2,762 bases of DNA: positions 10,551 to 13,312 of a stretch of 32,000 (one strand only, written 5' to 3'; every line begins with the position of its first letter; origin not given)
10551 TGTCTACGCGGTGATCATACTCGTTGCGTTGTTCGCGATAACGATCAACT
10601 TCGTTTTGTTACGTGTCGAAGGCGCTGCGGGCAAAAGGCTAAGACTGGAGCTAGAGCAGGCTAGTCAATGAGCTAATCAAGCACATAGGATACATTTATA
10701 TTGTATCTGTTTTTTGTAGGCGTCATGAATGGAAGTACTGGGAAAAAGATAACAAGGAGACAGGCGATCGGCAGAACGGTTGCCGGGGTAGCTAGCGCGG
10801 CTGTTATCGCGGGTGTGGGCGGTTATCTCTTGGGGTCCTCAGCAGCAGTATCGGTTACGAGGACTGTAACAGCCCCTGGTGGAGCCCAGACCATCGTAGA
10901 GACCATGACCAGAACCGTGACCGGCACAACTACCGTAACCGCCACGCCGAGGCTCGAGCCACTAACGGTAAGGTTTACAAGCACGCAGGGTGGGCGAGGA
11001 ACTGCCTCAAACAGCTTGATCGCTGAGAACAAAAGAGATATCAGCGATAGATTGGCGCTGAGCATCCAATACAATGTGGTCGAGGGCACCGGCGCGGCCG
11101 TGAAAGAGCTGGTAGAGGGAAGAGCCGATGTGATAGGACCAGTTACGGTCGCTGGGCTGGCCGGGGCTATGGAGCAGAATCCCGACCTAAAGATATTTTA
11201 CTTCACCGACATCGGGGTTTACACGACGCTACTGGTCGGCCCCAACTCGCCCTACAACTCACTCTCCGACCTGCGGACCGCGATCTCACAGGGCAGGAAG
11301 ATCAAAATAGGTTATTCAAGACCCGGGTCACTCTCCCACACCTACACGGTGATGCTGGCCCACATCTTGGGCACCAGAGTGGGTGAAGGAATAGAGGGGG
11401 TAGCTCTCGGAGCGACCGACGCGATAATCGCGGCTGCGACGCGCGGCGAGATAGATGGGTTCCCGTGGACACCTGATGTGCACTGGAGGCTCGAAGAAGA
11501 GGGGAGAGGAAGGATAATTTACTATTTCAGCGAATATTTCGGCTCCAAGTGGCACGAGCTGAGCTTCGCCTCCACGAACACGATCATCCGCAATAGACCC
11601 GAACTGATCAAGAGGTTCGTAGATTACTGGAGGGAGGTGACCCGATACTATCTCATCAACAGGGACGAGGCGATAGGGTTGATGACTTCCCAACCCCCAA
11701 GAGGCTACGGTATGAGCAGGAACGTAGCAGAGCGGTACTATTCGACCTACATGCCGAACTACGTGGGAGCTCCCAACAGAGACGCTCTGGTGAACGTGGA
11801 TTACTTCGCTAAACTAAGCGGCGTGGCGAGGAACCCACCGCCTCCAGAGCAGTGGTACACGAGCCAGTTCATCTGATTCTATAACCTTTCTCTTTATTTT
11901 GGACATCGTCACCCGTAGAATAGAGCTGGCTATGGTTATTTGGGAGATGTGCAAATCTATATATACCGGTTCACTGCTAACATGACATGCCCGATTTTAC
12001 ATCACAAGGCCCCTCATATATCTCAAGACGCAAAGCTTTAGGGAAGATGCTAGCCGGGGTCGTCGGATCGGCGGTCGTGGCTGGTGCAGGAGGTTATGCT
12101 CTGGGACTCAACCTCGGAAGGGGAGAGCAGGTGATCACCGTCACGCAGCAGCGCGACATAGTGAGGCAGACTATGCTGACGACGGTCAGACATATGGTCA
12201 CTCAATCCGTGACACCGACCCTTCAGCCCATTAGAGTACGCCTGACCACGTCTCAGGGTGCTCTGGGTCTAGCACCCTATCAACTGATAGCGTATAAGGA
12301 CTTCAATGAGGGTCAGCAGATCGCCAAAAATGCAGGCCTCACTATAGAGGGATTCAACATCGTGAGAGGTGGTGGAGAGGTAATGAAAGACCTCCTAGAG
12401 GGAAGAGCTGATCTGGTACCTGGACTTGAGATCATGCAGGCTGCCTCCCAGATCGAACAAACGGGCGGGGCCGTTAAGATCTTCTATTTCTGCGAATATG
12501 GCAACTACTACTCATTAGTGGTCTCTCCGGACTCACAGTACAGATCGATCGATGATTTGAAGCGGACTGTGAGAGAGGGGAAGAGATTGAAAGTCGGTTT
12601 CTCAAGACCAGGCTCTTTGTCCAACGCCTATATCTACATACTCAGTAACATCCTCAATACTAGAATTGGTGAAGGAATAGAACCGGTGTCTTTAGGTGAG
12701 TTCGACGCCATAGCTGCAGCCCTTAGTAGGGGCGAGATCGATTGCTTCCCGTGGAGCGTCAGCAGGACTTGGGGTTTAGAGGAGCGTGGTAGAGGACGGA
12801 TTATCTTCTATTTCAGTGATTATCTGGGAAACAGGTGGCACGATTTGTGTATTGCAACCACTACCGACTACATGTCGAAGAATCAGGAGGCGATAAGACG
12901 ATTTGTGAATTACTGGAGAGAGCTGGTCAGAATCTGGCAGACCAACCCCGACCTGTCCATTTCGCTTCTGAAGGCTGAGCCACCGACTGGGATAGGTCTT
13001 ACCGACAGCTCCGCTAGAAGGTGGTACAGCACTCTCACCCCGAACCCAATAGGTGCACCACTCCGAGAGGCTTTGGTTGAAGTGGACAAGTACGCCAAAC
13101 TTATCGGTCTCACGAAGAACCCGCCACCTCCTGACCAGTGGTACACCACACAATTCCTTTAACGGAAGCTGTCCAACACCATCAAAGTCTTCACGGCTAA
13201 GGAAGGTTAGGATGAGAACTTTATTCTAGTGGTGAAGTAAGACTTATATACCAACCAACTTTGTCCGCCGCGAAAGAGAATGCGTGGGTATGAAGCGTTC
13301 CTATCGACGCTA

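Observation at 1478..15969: Modular aromatic/heteroaromatic-carboxylate utilisation island: 3 binding proteins + 3 amidohydrolase_2 enzymes + ligase + Mo-hydroxylase + BFD-like enzyme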

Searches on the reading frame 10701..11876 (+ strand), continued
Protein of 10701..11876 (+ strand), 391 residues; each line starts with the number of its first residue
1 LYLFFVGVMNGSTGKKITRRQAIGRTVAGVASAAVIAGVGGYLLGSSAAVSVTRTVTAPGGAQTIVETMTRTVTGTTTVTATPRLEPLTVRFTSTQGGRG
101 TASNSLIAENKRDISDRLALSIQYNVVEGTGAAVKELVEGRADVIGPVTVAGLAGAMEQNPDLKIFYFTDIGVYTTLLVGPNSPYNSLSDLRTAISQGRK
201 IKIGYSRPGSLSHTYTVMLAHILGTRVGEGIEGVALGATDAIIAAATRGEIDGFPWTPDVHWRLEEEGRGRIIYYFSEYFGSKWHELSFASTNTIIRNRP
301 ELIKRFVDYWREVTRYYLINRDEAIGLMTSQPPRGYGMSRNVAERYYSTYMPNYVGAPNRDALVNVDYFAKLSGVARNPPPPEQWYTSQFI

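Call 54: search_protein_families(library=pfam, proteins=[L026:1137-1751:-, L026:1744-2610:-, L026:2520-3557:-, L026:3576-4142:-, L026:4142-5581:-, L026:17178-17990:+, L026:17994-19223:+, L026:19227-20081:-, L024:5249-6724:+, L024:7618-8562:-], max_evalue=0.001)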
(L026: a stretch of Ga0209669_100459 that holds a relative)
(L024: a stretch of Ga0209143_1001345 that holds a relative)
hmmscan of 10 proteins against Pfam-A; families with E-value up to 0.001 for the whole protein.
L026:1137-1751:- (204 aa): 1 family
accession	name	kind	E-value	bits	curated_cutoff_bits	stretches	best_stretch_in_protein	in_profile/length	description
PF00697.28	PRAI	-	1.8e-28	100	22.7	1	8-196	1-192/193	N-(5'phosphoribosyl)anthranilate (PRA) isomerase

L026:1744-2610:- (288 aa): 3 families
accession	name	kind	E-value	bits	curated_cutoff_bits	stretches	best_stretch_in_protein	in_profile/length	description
PF00218.27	IGPS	-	1.5e-56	191.8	27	1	65-284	36-253/254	Indole-3-glycerol phosphate synthase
PF00977.27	His_biosynth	-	0.00011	22.2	23.6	1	226-283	59-116/228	Histidine biosynthesis protein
PF01070.24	FMN_dh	-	0.00011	21.8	24.9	1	96-276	125-309/350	FMN-dependent dehydrogenase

L026:2520-3557:- (345 aa): 2 families
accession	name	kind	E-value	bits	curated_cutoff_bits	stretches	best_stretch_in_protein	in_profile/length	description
PF00591.27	Glycos_transf_3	-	2.2e-80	270.4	27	1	73-324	3-251/253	Glycosyl transferase family, a/b domain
PF02885.22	Glycos_trans_3N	-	6.5e-21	74.3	26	1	4-64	2-62/63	Glycosyl transferase family, helical bundle domain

L026:3576-4142:- (188 aa): 2 families
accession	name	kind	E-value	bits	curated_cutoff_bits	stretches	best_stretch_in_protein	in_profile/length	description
PF00117.34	GATase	-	2.2e-55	187.7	22.8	1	4-188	1-185/190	Glutamine amidotransferase class-I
PF07722.19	Peptidase_C26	-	2e-13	51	20.5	1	71-175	100-219/219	Peptidase C26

L026:4142-5581:- (479 aa): 2 families
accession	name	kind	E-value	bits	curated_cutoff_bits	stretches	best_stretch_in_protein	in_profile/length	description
PF00425.24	Chorismate_bind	-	1.6e-91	306.9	27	1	213-466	2-257/257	chorismate binding enzyme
PF04715.19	Anth_synt_I_N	-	8.7e-18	65.4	23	1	36-172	4-140/140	Anthranilate synthase component I, N terminal region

L026:17178-17990:+ (270 aa): 1 family
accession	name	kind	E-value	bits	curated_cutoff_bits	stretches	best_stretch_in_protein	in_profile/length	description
PF00950.22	ABC-3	-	4.1e-41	141.6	20.1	1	10-259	3-253/258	ABC 3 transport family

L026:17994-19223:+ (409 aa): 2 families
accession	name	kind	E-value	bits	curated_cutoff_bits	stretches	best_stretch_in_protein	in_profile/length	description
PF13620.12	CarboxypepD_reg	-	3e-13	50.4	32.3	1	281-339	2-61/82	Carboxypeptidase regulatory-like domain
PF13715.12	CarbopepD_reg_2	-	0.00069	20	32.2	0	70-101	37-68/88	CarboxypepD_reg-like domain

L026:19227-20081:- (284 aa): 3 families
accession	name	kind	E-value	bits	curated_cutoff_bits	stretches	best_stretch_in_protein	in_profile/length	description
PF02540.23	NAD_synthase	-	1.4e-74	250.8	21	1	19-263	2-242/242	NAD synthase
PF03054.22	tRNA_Me_trans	-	2.6e-05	24.4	20.6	0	40-100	4-73/202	tRNA methyl transferase HUP domain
PF00733.27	Asn_synthase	-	0.00061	20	21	0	43-231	24-220/354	Asparagine synthase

L024:5249-6724:+ (491 aa): 3 families
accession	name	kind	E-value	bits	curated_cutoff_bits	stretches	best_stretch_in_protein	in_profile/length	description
PF01977.22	UbiD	-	1.1e-70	237.5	23.3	1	110-312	2-206/206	3-octaprenyl-4-hydroxybenzoate carboxy-lyase Rift-related domain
PF20696.2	UbiD_C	-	2.3e-31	108.9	24.2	1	323-454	6-127/127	3-octaprenyl-4-hydroxybenzoate carboxy-lyase C-terminal domain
PF20695.2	UbiD_N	-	1.4e-11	44.7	24.3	1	14-91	1-74/78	3-octaprenyl-4-hydroxybenzoate carboxy-lyase N-terminal domain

L024:7618-8562:- (314 aa): 0 families

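Call 55: search_protein_families(library=pfam, proteins=[L024:7001-7576:+, L024:2959-4335:+, L019:4241-4888:+, L022:1587-2471:-, L022:5262-5822:+, L022:4107-4940:-], max_evalue=0.001)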
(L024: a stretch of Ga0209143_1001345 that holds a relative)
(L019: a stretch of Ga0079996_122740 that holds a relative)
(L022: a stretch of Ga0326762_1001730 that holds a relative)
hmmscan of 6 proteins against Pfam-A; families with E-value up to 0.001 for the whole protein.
L024:7001-7576:+ (191 aa): 1 family
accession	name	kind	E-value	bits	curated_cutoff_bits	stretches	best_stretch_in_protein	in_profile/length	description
PF02441.25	Flavoprotein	-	1.8e-47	161.4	22.7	1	1-172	1-162/162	Flavoprotein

L024:2959-4335:+ (458 aa): 2 families
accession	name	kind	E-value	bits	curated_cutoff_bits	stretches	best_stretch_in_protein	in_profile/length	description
PF14535.12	AMP-binding_C_2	-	1.7e-13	51.1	25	1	351-452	1-96/96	AMP-binding enzyme C-terminal domain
PF00501.34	AMP-binding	-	1e-12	48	29.9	1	102-265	167-329/384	AMP-binding enzyme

L019:4241-4888:+ (215 aa): 2 families
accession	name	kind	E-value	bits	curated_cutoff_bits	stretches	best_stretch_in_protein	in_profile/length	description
PF13610.12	DDE_Tnp_IS240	-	1.3e-14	55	27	1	77-206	4-137/139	DDE domain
PF00665.32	rve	-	4.2e-05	24.2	32.6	1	72-143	3-78/102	Integrase core domain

L022:1587-2471:- (294 aa): 2 families
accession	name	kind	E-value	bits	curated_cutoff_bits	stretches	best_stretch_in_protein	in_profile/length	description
PF13737.12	DDE_Tnp_1_5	-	7.4e-16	59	28.1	1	66-173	8-110/112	Transposase DDE domain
PF01609.27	DDE_Tnp_1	-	7.9e-13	49.1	23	1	159-255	3-100/200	Transposase DDE domain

L022:5262-5822:+ (186 aa): 3 families
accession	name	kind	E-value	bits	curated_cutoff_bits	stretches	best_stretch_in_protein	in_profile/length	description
PF13610.12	DDE_Tnp_IS240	-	9.1e-15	55.5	27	1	48-177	4-137/139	DDE domain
PF00665.32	rve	-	3.6e-05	24.4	32.6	1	43-115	3-79/102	Integrase core domain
PF01609.27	DDE_Tnp_1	-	0.00078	19.7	23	0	131-175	158-200/200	Transposase DDE domain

L022:4107-4940:- (277 aa): 1 family
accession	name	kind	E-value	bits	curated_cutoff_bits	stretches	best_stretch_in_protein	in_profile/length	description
PF04909.20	Amidohydro_2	-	1.6e-22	81.1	26.4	1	35-255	57-251/289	Amidohydrolase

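Call 56: search_protein_families(library=ncbifam, proteins=[L003:1714-3486:-, L003:7986-9983:+, L024:5249-6724:+, L024:2959-4335:+, L009:11908-13389:+, L003:10453-11154:-, L024:7618-8562:-], max_evalue=0.00001)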
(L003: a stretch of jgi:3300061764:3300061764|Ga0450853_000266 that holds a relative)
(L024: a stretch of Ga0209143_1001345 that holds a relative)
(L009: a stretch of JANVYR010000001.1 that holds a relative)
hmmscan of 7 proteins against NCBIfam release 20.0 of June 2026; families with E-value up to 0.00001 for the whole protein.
L003:1714-3486:- (590 aa): 45 families (the best 25 are shown)
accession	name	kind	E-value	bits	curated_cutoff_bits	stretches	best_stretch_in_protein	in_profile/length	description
NF006203.0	PRK08327.1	equivalog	4.3e-79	266.5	456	1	9-579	11-568/571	thiamine pyrophosphate-requiring protein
NF005485.1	PRK07092.1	equivalog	1.3e-43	149.6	493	1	9-580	3-519/523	benzoylformate decarboxylase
NF006052.0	PRK08199.1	subfamily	2e-34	118.9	539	1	10-581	11-539/559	thiamine pyrophosphate protein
TIGR00118.1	acolac_lg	equivalog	1.7e-32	112.6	538.35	1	11-580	5-535/557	biosynthetic-type acetolactate synthase large subunit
NF004807.0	PRK06154.1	equivalog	9.6e-30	103.7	607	1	9-583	22-558/565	thiamine pyrophosphate-requiring protein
NF005039.0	PRK06456.1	equivalog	4.3e-28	98.1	868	1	11-577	6-542/572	acetolactate synthase large subunit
NF006122.0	PRK08266.1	subfamily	3.6e-27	95.1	571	2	11-357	8-332/543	hypothetical protein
NF008431.0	PRK11269.1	equivalog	5.1e-27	94.6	791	1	13-584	10-560/591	glyoxylate carboligase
NF006378.0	PRK08617.1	equivalog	1.4e-24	86.4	510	1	7-579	8-538/556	acetolactate synthase AlsS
NF005712.0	PRK07524.1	subfamily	1.4e-24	86.4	500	1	10-582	6-532/536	5-guanidino-2-oxopentanoate decarboxylase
NF004710.0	PRK06048.1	equivalog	3e-24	85.4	976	1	11-580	12-538/561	acetolactate synthase large subunit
NF006581.0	PRK09107.1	equivalog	6.1e-24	84.3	974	1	326-581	320-555/595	acetolactate synthase 3 large subunit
NF004919.0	PRK06276.1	equivalog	4.9e-23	81.3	866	1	50-581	40-540/582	acetolactate synthase large subunit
NF006377.0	PRK08611.1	equivalog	8.1e-23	80.8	742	1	10-579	7-529/576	pyruvate oxidase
NF005760.0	PRK07586.1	equivalog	1.3e-22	80.5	363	1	440-561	382-500/514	acetolactate synthase large subunit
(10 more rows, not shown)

L003:7986-9983:+ (665 aa): 0 families

L024:5249-6724:+ (491 aa): 7 families
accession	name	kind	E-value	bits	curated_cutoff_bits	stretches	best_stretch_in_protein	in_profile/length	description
TIGR00148.1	TIGR00148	subfamily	4.8e-110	368.2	244.85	1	10-455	1-436/438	UbiD family decarboxylase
NF041204.1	VdcC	exception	2.5e-92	309.8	650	1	8-464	2-445/467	non-oxidative hydroxyarylic acid decarboxylases subunit C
TIGR03701.1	mena_SCO4490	equivalog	1.2e-79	268.2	495.9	1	12-420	1-415/433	menaquinone biosynthesis decarboxylase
NF008175.0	PRK10922.1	equivalog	2.9e-75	253.7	788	1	4-488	3-488/497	4-hydroxy-3-polyprenylbenzoate decarboxylase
TIGR02724.1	phenyl_P_beta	equivalog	2.1e-63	214.3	468.95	1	9-490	2-471/472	phenylphosphate carboxylase subunit beta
NF041219.1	BagN_FevL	exception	3.1e-56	190.9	1000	1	3-413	13-435/502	bagremycin/ferroverdin biosynthesis UbiD family decarboxylase BagN/FevL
TIGR02723.1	phenyl_P_alpha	equivalog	2.6e-46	158.2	564.6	1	8-491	8-482/485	phenylphosphate carboxylase subunit alpha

L024:2959-4335:+ (458 aa): 9 families
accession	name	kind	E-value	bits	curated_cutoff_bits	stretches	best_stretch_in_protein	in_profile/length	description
NF041878.1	paak_haloarch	equivalog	4.3e-96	322.1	700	1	18-429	5-411/427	phenylacetate--CoA ligase PaaK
TIGR02155.1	PA_CoA_ligase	equivalog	3.7e-92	309.1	646.3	1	19-432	1-410/422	phenylacetate--CoA ligase PaaK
NF053551.1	FlxY_rubin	equivalog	7.3e-63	212.8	520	1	19-452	2-424/424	flexirubin biosynthesis putative acyl-CoA ligase FlxY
NF045666.1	DVU1553_fam_AMP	equivalog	1.6e-54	185.2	300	1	16-343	13-331/331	DVU_1553 family AMP-dependent CoA ligase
TIGR03335.1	F390_ftsA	equivalog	2e-43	148.8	458.7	1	18-408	6-397/445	coenzyme F390 synthetase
NF041217.1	BagE_FevW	exception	1.1e-41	143.2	800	1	68-431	43-393/424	bagremycin/ferroverdin synthetase BagE/FevW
TIGR02304.1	aden_form_hyp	equivalog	1.9e-11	43.6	251.9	1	297-419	280-400/430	F390 synthetase-related protein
TIGR01733.1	AA-adenyl-dom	subfamily_domain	1.1e-07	31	317.4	0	105-261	128-276/409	amino acid adenylation domain-containing protein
NF004837.0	PRK06187.1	subfamily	3.3e-06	25.6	476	0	106-261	179-326/531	long-chain-fatty-acid--CoA ligase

L009:11908-13389:+ (493 aa): 2 families
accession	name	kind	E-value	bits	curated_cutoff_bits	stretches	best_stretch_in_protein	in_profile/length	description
TIGR02309.1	HpaB-1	equivalog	1.9e-85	287.8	480.2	1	14-480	2-474/477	4-hydroxyphenylacetate 3-monooxygenase, oxygenase component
TIGR02310.1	HpaB-2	equivalog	7.7e-50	170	885.2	1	15-460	14-468/519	4-hydroxyphenylacetate 3-monooxygenase, oxygenase component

L003:10453-11154:- (233 aa): 0 families

L024:7618-8562:- (314 aa): 1 family
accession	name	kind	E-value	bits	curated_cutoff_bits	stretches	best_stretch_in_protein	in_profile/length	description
NF041943.1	GPPMT_Stmyces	equivalog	5.1e-06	26.6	400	1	97-154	75-132/272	geranyl diphosphate 2-C-methyltransferase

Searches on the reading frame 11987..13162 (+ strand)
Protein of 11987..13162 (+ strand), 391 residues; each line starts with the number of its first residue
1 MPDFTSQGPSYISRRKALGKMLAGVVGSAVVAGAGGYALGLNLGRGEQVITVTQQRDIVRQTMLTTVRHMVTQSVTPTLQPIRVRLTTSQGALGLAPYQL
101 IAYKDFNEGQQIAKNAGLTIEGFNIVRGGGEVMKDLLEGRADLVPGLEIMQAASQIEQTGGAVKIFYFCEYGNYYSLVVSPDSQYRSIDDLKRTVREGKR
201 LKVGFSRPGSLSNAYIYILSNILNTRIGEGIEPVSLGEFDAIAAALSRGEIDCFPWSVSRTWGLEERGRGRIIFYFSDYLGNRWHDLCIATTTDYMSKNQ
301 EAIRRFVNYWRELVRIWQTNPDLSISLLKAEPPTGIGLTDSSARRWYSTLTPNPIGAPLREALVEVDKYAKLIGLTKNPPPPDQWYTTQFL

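Call 3: search_protein_families(library=pfam, proteins=[window:11987-13162:+])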
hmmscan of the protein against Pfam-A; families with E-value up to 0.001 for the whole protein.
window:11987-13162:+ (391 aa): 1 family
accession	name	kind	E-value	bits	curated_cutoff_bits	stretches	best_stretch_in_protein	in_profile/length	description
PF09084.16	NMT1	-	2.3e-10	41.2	20.5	1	231-308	122-200/216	NMT1/THI5 like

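Call 6: search_protein_families(library=ncbifam, proteins=[window:11987-13162:+], max_evalue=0.00001)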
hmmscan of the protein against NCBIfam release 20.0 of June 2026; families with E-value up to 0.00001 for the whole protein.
window:11987-13162:+ (391 aa): 1 family
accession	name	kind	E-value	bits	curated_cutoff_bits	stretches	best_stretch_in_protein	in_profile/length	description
TIGR01728.1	SsuA_fam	subfamily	4e-08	32.8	163.5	1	158-390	67-288/290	aliphatic sulfonate ABC transporter substrate-binding protein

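Call 13: search_solved_structures(query=window:11987-13162:+, max_evalue=1)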
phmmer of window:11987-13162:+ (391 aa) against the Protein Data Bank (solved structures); distinct sequences matched with E-value up to 1: 1.
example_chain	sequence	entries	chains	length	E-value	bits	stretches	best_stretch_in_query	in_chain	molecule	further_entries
6jdk_A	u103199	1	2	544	0.015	17.7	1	295-348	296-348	Baeyer-Villiger monooxygenase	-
